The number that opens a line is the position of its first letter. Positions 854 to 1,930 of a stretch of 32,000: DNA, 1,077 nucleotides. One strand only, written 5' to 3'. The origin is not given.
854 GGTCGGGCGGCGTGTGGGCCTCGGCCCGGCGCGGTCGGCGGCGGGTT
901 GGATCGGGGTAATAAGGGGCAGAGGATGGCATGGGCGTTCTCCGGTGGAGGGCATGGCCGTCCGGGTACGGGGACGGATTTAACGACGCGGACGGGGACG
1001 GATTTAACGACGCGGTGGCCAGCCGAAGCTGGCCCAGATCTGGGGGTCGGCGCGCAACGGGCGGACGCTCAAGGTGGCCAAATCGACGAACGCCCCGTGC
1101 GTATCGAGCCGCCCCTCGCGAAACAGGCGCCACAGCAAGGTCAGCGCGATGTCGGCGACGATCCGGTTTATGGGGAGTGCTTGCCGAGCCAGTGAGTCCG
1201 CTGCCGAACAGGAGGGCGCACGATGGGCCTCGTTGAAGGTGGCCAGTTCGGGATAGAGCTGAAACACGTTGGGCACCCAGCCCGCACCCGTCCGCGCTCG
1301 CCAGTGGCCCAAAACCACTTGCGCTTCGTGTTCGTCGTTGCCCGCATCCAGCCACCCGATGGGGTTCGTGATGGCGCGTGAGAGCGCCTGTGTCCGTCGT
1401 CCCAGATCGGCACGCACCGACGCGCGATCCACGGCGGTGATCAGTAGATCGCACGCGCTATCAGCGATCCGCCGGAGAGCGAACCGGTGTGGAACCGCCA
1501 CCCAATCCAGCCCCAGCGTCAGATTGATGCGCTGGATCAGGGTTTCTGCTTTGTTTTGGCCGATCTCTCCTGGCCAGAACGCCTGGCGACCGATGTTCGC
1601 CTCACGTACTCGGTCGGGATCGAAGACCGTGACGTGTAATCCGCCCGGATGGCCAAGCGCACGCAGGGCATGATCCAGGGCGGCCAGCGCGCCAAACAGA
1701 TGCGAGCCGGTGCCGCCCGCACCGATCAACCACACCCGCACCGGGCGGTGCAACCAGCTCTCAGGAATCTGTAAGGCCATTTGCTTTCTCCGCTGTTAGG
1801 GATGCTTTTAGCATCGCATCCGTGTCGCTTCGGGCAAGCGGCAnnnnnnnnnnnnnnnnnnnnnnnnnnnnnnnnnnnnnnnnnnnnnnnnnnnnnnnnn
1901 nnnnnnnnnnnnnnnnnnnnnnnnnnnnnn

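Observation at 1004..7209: Complete PRTRC cassette reads as a ParB-linked ubiquitin-like conjugation set (Ubl, E1-like, E2-like, JAMM)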

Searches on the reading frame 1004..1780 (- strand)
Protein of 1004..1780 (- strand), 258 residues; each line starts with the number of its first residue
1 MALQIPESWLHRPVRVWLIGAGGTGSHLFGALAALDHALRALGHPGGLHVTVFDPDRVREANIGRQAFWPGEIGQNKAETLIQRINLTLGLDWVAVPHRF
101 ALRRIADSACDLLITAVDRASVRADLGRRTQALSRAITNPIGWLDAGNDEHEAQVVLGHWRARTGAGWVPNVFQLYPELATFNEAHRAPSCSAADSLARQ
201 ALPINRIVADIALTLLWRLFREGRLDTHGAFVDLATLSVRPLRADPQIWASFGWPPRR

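Call 4: search_protein_families(library=ncbifam, proteins=[window:1004-1780:-], max_evalue=0.01)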
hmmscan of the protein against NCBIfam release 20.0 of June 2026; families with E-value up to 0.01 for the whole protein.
window:1004-1780:- (258 aa): 6 families
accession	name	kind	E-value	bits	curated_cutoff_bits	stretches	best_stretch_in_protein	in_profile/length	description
TIGR03736.1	PRTRC_ThiF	hypoth_equivalog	1.8e-79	266.6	144.75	1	5-246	3-245/245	PRTRC system ThiF family protein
NF006395.0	PRK08644.1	equivalog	2e-06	27.6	159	1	14-126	31-136/215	sulfur carrier protein ThiS adenylyltransferase ThiF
NF058523.1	6A-MBL_cap2_3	equivalog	2.5e-06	26.3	320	1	14-90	299-365/665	anti-phage 6A-MBL system cap2_3 protein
TIGR02356.1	adenyl_thiF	equivalog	6.9e-05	22.3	275.25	1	15-87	23-87/203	thiazole biosynthesis adenylyltransferase ThiF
TIGR02354.1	thiF_fam2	equivalog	0.008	16.1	152.2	0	15-86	23-84/200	thiamine biosynthesis protein ThiF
NF006444.0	PRK08762.1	equivalog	0.0092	14.6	449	0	15-123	149-251/387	molybdopterin-synthase adenylyltransferase MoeB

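Call 5: search_protein_families(library=pfam, proteins=[window:1004-1780:-], max_evalue=0.01)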
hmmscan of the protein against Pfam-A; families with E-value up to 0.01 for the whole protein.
window:1004-1780:- (258 aa): 1 family
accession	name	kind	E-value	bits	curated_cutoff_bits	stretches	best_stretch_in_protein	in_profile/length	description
PF00899.27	ThiF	-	1.4e-09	38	28.1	1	14-134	21-135/238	ThiF family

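Call 21: search_protein_families(library=padloc, proteins=[window:1004-1780:-], max_evalue=0.001)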
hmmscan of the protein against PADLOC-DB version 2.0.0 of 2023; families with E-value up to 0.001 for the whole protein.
window:1004-1780:- (258 aa): 14 families
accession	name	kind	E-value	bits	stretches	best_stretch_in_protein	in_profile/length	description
PDLC00826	E1-E2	-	1.5e-06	25.3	1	14-130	335-444/576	E1-E2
PDLC00842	E1-E2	-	3.2e-06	24.1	1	15-87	307-372/549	E1-E2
PDLC00832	E1-E2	-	7.5e-06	22.4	1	15-90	340-405/588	E1-E2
PDLC00854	E1-E2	-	7.9e-06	23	1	15-126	363-471/605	E1-E2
PDLC00856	E1-E2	-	8.6e-06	22.5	1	14-144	323-447/573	E1-E2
PDLC00840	E1-E2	-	1.1e-05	22.7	1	14-117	214-314/458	E1-E2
PDLC00853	E1-E2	-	1.2e-05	22.4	1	15-117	312-407/546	E1-E2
PDLC00839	E1-E2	-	5.4e-05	19.6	1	14-89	371-436/602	E1-E2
PDLC00841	E1-E2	-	8.2e-05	19.5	1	15-127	351-459/590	E1-E2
PDLC00836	E1-E2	-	0.0002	18.1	1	15-87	343-405/602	E1-E2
PDLC00829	E1-E2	-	0.00027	18.2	1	14-109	172-256/426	E1-E2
PDLC00851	E1-E2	-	0.00039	17.4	1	42-92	259-309/491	E1-E2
PDLC00857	E1-E2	-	0.00062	16.4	1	15-87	348-410/589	E1-E2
PDLC00848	E1-E2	-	0.0008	15.8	0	15-88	376-439/607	E1-E2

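Call 24: search_dna_similar(query=window:1004-1780:-, collection=plasmids, mode=protein, max_rows=40, max_evalue=1e-10)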
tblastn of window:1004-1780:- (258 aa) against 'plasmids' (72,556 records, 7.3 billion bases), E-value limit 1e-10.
Records with a match: 381; places in all: 386; records where one place covers at least 80% of the query: 371.
Best place of each record, by identity: <60% 381.
By first word of the organism name: Pseudomonas 141; Burkholderia 32; Xanthomonas 23; Cupriavidus 21; Vibrio 19; Aeromonas 14; Paraburkholderia 9; Deinococcus 9; Shewanella 8; Ralstonia 7; and 47 more.
By predicted mobility (MOB-suite, as given by PLSDB): non-mobilizable 197; conjugative 109; mobilizable 75.
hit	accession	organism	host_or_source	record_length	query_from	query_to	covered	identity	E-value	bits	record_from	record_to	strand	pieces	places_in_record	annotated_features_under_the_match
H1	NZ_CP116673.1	Xanthomonas hortorum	Pelargonium,cell culture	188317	3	258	99%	44.7%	9e-52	187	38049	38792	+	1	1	PRTRC system ThiF family protein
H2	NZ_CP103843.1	Xanthomonas hortorum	Pelargonium x hortorum,cell culture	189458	3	258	99%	44.7%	9e-52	187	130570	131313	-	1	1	PRTRC system ThiF family protein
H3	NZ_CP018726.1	Xanthomonas vesicatoria ATCC 35937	Solanum lycopersicum,pathogen culture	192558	3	258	99%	44.4%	1e-51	187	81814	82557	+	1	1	PRTRC system ThiF family protein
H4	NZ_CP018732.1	Xanthomonas hortorum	Solanum lycopersicum,pathogen ...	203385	3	258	99%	44.4%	1e-51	187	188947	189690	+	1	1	PRTRC system ThiF family protein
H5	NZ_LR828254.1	Xanthomonas hortorum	Solanum lycopersicum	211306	3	258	99%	44.4%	1e-51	187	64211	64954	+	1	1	PRTRC system ThiF family protein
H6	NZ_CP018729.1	Xanthomonas hortorum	Solanum lycopersicum,tomato leaf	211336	3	258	99%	44.4%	1e-51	187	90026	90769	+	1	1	PRTRC system ThiF family protein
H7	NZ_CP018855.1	Xanthomonas citri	Citrus hystrix,citrus leaf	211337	3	258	99%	44.4%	1e-51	187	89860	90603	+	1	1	PRTRC system ThiF family protein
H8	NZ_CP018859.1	Xanthomonas citri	Citrus hystrix,citrus leaf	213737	3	258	99%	44.4%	1e-51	187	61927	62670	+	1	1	PRTRC system ThiF family protein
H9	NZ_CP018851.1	Xanthomonas citri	Citrus hystrix,citrus leaf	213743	3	258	99%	44.4%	1e-51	187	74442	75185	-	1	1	PRTRC system ThiF family protein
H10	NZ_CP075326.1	Xanthomonas citri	citrus,citrus leaves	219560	3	258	99%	44.4%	1e-51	187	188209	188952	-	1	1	PRTRC system ThiF family protein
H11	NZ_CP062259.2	Xanthomonas sp. WG16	citrus,citrus leaves,leaves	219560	3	258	99%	44.4%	1e-51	187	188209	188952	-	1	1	PRTRC system ThiF family protein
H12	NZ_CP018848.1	Xanthomonas citri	Citrus x paradisi,citrus leaf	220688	3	258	99%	44.4%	1e-51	187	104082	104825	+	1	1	PRTRC system ThiF family protein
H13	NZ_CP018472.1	Xanthomonas perforans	Solanum lycopersicum,tomato field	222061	3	258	99%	44.4%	1e-51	187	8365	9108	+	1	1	PRTRC system ThiF family protein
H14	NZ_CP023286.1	Xanthomonas citri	Grapefruit,Whole organism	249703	3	258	99%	44.4%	1e-51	187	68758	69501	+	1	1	PRTRC system ThiF family protein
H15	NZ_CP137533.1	Xanthomonas euvesicatoria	tomato,cell culture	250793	3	258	99%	44.4%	1e-51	187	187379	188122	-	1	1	PRTRC system ThiF family protein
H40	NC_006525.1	Cupriavidus metallidurans CH34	-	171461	4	254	97%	42.4%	1e-44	167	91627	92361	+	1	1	PRTRC system ThiF family protein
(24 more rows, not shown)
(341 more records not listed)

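Call 25: get_annotated_region(hit=H40, flank=9000)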
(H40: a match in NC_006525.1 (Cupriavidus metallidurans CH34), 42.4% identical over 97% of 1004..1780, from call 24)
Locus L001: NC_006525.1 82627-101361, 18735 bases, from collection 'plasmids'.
description: Cupriavidus metallidurans CH34 plasmid pMOL28, complete sequence
organism: Cupriavidus metallidurans CH34 (NCBI taxid 266264)
taxonomy: Bacteria; Pseudomonadota; Betaproteobacteria; Burkholderiales; Burkholderiaceae; Cupriavidus; Cupriavidus metallidurans; Cupriavidus metallidurans CH34
host: -; source: -; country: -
typing (MOB-suite, as given by PLSDB): conjugative; replicon rep_cluster_591; relaxase MOBH; mating-pair formation MPF_T
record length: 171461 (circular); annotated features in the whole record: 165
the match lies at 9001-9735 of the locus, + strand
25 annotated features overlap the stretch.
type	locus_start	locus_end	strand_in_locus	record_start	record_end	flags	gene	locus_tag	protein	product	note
CDS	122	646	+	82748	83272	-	-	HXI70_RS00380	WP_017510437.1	hypothetical protein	-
CDS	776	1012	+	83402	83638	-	-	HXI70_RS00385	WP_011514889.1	hypothetical protein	-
CDS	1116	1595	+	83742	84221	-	-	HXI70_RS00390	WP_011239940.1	hypothetical protein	-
CDS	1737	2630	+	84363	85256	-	-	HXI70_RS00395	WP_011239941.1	N-6 DNA methylase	GO:0006306 - DNA methylation [Evidence IEA]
CDS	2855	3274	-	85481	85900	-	-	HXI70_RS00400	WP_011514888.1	hypothetical protein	-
CDS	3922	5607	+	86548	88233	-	-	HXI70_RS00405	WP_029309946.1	PRTRC system ParB family protein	-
CDS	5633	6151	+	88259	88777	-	-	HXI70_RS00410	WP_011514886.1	PRTRC system protein E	-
CDS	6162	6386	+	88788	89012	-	-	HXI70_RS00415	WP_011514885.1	PRTRC system protein C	-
CDS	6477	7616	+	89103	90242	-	-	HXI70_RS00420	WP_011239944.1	PRTRC system protein F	-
CDS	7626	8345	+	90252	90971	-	-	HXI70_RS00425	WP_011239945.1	PRTRC system protein B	-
CDS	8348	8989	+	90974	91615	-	-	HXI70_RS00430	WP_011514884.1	PRTRC system protein A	-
CDS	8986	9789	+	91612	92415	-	-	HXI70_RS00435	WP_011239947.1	PRTRC system ThiF family protein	-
CDS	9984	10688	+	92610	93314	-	-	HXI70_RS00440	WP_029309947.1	hypothetical protein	-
CDS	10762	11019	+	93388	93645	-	-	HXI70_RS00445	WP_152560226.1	hypothetical protein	-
CDS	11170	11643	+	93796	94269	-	-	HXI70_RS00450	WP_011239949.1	membrane protein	-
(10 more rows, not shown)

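Call 26: get_annotated_region(hit=H1, flank=9000)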
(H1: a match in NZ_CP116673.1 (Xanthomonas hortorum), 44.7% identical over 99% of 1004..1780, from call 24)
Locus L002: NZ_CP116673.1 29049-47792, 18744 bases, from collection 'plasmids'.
description: Xanthomonas hortorum pv. pelargonii strain 305 plasmid unnamed1, complete sequence
organism: Xanthomonas hortorum (NCBI taxid 453602)
taxonomy: Bacteria; Pseudomonadota; Gammaproteobacteria; Lysobacterales; Lysobacteraceae; Xanthomonas; Xanthomonas hortorum
host: -; source: Pelargonium,cell culture; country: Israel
typing (MOB-suite, as given by PLSDB): mobilizable; replicon rep_cluster_156; relaxase MOBH
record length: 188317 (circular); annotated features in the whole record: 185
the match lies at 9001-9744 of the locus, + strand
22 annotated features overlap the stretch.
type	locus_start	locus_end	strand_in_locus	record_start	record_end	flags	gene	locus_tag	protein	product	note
CDS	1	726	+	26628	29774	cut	-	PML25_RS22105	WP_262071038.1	SNF2-related protein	-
CDS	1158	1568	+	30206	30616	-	-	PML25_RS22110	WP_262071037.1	hypothetical protein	-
CDS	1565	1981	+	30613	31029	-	-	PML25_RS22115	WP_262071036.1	hypothetical protein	-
CDS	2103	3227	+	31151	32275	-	-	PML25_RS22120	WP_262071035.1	DNA polymerase III subunit beta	GO:0006260 - DNA replication [Evidence IEA]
CDS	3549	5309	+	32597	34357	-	-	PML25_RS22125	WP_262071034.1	PRTRC system ParB family protein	-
CDS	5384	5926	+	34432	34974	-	-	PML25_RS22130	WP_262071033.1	PRTRC system protein E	-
CDS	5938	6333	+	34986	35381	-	-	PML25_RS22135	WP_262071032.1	PRTRC system protein C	-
CDS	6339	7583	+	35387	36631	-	-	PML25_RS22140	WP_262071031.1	hypothetical protein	-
CDS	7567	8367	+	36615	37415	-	-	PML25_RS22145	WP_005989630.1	PRTRC system protein B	-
CDS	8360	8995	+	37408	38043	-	-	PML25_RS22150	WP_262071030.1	PRTRC system protein A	-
CDS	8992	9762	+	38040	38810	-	-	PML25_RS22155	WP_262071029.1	PRTRC system ThiF family protein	-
CDS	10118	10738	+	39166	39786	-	ssb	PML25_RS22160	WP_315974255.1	single-stranded DNA-binding protein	GO:0006310 - DNA recombination [Evidence IEA]; GO:0006281 - DNA repair [Evidence IEA]; GO:0006260 - DNA replication ...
CDS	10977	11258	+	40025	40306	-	-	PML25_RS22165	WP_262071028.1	hypothetical protein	-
CDS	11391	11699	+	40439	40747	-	-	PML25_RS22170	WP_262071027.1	hypothetical protein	-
CDS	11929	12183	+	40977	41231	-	-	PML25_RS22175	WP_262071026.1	hypothetical protein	-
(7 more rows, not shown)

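Call 27: search_dna_similar(query=window:1004-1780:-, collection=plasmids, mode=protein, max_rows=40, max_evalue=1e-10, rows=spread)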
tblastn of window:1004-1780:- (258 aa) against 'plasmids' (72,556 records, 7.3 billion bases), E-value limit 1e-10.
Records with a match: 381; places in all: 386; records where one place covers at least 80% of the query: 371.
Best place of each record, by identity: <60% 381.
By first word of the organism name: Pseudomonas 141; Burkholderia 32; Xanthomonas 23; Cupriavidus 21; Vibrio 19; Aeromonas 14; Paraburkholderia 9; Deinococcus 9; Shewanella 8; Ralstonia 7; and 47 more.
By predicted mobility (MOB-suite, as given by PLSDB): non-mobilizable 197; conjugative 109; mobilizable 75.
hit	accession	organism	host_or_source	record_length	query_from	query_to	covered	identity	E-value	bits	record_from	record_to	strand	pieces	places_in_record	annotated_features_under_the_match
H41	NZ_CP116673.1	Xanthomonas hortorum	Pelargonium,cell culture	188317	3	258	99%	44.7%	9e-52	187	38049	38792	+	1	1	PRTRC system ThiF family protein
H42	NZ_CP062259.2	Xanthomonas sp. WG16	citrus,citrus leaves,leaves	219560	3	258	99%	44.4%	1e-51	187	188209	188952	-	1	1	PRTRC system ThiF family protein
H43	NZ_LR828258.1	Xanthomonas hortorum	Lactuca sp.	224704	3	258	99%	44.0%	4e-50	182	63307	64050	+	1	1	PRTRC system ThiF family protein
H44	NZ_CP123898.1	Methylomonas sp. UP202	pure culture,canal sediment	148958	6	243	92%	45.6%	2e-49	181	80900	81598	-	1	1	PRTRC system ThiF family protein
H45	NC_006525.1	Cupriavidus metallidurans CH34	-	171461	4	254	97%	42.4%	1e-44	167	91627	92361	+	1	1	PRTRC system ThiF family protein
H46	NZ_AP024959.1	Paraburkholderia terrae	-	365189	4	254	97%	41.2%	4e-39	151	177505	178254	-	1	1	PRTRC system ThiF family protein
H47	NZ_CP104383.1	Ralstonia pickettii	cell culture,aquaculture water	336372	1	256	99%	40.2%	4e-45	168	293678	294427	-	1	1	PRTRC system ThiF family protein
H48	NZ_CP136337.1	Piscinibacter gummiphilus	single cell,soil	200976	3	254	98%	40.6%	2e-40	155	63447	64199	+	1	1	PRTRC system ThiF family protein | PRTRC system protein A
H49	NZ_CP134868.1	Dyella sp. BiH032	Soil,soil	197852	15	256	94%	41.9%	6e-45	168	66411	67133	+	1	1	PRTRC system ThiF family protein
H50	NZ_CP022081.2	Burkholderia cepacia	Environment,plant derived food stuff, ...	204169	4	254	97%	40.0%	7e-33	133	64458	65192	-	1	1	PRTRC system ThiF family protein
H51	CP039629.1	Aeromonas caviae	sludge,cell culture,sludge from ...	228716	1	257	97%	39.7%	7e-34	170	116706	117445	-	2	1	hypothetical protein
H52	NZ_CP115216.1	Pseudomonas aeruginosa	Homo sapiens,culture samples from human ...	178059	3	236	88%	43.7%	6e-33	166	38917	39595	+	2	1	ThiF family adenylyltransferase | hypothetical protein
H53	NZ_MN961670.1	Pseudomonas putida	Homo sapiens,urine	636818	4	236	90%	42.1%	9e-45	167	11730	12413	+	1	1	PRTRC system ThiF family protein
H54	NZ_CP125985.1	Pseudomonas rhodesiae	cell culture,brewery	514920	4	236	90%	41.7%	2e-40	155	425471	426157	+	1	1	PRTRC system ThiF family protein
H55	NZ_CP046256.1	Sphingobium sp. CAP-1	cell culture,activated sludge of ...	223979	5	236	90%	41.1%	2e-33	135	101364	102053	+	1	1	PRTRC system ThiF family protein | PRTRC system protein A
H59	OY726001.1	Phocaeicola massiliensis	-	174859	11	242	90%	39.8%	4e-37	145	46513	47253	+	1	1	record has no annotation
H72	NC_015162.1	Deinococcus proteolyticus MRP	feces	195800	15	242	88%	39.4%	9e-25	110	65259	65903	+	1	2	PRTRC system ThiF family protein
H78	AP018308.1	Aulosira laxa NIES-50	-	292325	8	242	91%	30.7%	2e-15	82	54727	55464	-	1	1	UBA/THIF-type NAD/FAD binding fold protein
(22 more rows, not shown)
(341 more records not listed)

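Call 34: get_annotated_region(hit=H53, flank=9000)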
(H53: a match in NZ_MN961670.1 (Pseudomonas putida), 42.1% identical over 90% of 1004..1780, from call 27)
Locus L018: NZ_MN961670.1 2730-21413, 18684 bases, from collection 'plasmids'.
description: Pseudomonas putida strain NY5709 plasmid pNY5709-IMP, complete sequence
organism: Pseudomonas putida (NCBI taxid 303)
taxonomy: Bacteria; Pseudomonadota; Gammaproteobacteria; Pseudomonadales; Pseudomonadaceae; Pseudomonas; Pseudomonas putida
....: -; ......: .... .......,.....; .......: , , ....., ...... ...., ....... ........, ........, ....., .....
typing (MOB-suite, as given by PLSDB): non-mobilizable; mating-pair formation MPF_T
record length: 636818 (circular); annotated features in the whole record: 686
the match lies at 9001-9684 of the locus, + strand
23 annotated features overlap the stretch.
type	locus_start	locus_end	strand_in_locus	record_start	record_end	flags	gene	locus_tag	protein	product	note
CDS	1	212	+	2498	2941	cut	-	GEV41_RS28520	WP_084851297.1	hypothetical protein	-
CDS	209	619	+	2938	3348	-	-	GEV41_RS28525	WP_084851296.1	hypothetical protein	-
CDS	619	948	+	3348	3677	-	-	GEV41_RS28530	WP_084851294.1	hypothetical protein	-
CDS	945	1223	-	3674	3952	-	-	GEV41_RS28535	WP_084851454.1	hypothetical protein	-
CDS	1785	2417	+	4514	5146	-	-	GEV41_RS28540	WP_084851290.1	hypothetical protein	-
CDS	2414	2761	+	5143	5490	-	-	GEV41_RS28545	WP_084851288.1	hypothetical protein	-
CDS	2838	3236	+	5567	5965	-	-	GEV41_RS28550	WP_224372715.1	hypothetical protein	-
CDS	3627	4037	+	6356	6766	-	-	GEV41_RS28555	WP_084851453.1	hypothetical protein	-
CDS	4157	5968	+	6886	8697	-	-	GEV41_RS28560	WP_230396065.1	PRTRC system ParB family protein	-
CDS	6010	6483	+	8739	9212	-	-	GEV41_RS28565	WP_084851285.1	PRTRC system protein E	-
CDS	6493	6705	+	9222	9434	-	-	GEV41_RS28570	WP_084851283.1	PRTRC system protein C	-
CDS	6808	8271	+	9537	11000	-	-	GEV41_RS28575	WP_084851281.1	hypothetical protein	-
CDS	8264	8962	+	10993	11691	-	-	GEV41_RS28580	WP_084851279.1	PRTRC system protein B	-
CDS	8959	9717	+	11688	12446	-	-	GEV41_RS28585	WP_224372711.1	PRTRC system ThiF family protein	-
CDS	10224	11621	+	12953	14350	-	-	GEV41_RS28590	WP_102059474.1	hypothetical protein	-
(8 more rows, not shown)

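Call 35: get_annotated_region(hit=H72, flank=9000)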
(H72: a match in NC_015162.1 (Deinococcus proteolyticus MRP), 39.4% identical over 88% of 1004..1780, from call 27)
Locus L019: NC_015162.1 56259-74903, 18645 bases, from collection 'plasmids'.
description: Deinococcus proteolyticus MRP plasmid pDEIPR02, complete sequence
organism: Deinococcus proteolyticus MRP (NCBI taxid 693977)
taxonomy: Bacteria; Deinococcota; Deinococci; Deinococcales; Deinococcaceae; Deinococcus; Deinococcus proteolyticus; Deinococcus proteolyticus MRP
host: -; source: feces; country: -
typing (MOB-suite, as given by PLSDB): non-mobilizable; mating-pair formation MPF_T
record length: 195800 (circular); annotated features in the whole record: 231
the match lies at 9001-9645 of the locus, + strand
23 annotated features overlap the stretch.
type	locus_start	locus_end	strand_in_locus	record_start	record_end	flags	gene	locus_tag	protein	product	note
CDS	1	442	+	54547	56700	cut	-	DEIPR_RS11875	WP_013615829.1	ATP-dependent RecD-like DNA helicase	-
CDS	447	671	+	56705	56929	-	-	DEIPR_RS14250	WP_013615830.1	hypothetical protein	-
CDS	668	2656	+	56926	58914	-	topA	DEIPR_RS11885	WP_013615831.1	type I DNA topoisomerase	GO:0006260 - DNA replication [Evidence IEA]; GO:0006265 - DNA topological change [Evidence IEA]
CDS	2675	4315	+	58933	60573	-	-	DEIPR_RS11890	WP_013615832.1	UvrD-helicase domain-containing protein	-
CDS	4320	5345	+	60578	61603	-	-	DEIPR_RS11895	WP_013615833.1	hypothetical protein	-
CDS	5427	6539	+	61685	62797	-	-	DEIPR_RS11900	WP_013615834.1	PRTRC system protein E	-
CDS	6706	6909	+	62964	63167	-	-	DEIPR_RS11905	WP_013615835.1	PRTRC system protein C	-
CDS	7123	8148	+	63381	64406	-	-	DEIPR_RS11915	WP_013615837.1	hypothetical protein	-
CDS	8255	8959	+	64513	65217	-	-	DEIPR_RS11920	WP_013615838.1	hypothetical protein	-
CDS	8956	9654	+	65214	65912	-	-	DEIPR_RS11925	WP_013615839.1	PRTRC system ThiF family protein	-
CDS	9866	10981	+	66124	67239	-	-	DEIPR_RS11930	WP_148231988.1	hypothetical protein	-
CDS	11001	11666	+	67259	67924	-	-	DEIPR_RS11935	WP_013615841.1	PRTRC system protein B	-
CDS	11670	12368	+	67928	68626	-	-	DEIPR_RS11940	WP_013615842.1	PRTRC system ThiF family protein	-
CDS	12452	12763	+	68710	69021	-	-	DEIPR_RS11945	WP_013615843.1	hypothetical protein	-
CDS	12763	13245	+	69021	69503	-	-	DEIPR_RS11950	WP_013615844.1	hypothetical protein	-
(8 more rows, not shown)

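Call 36: get_annotated_region(hit=H59, flank=9000)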
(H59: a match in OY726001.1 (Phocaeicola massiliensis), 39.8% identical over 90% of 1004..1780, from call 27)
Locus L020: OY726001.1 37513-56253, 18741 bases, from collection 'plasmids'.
description: Phocaeicola massiliensis strain Bacteroides massiliensis TSDC17.2-1.1 genome assembly, plasmid: 27
organism: Phocaeicola massiliensis (NCBI taxid 204516)
taxonomy: Bacteria; Bacteroidota; Bacteroidia; Bacteroidales; Bacteroidaceae; Phocaeicola; Phocaeicola massiliensis
host: -; source: -; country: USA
typing (MOB-suite, as given by PLSDB): non-mobilizable
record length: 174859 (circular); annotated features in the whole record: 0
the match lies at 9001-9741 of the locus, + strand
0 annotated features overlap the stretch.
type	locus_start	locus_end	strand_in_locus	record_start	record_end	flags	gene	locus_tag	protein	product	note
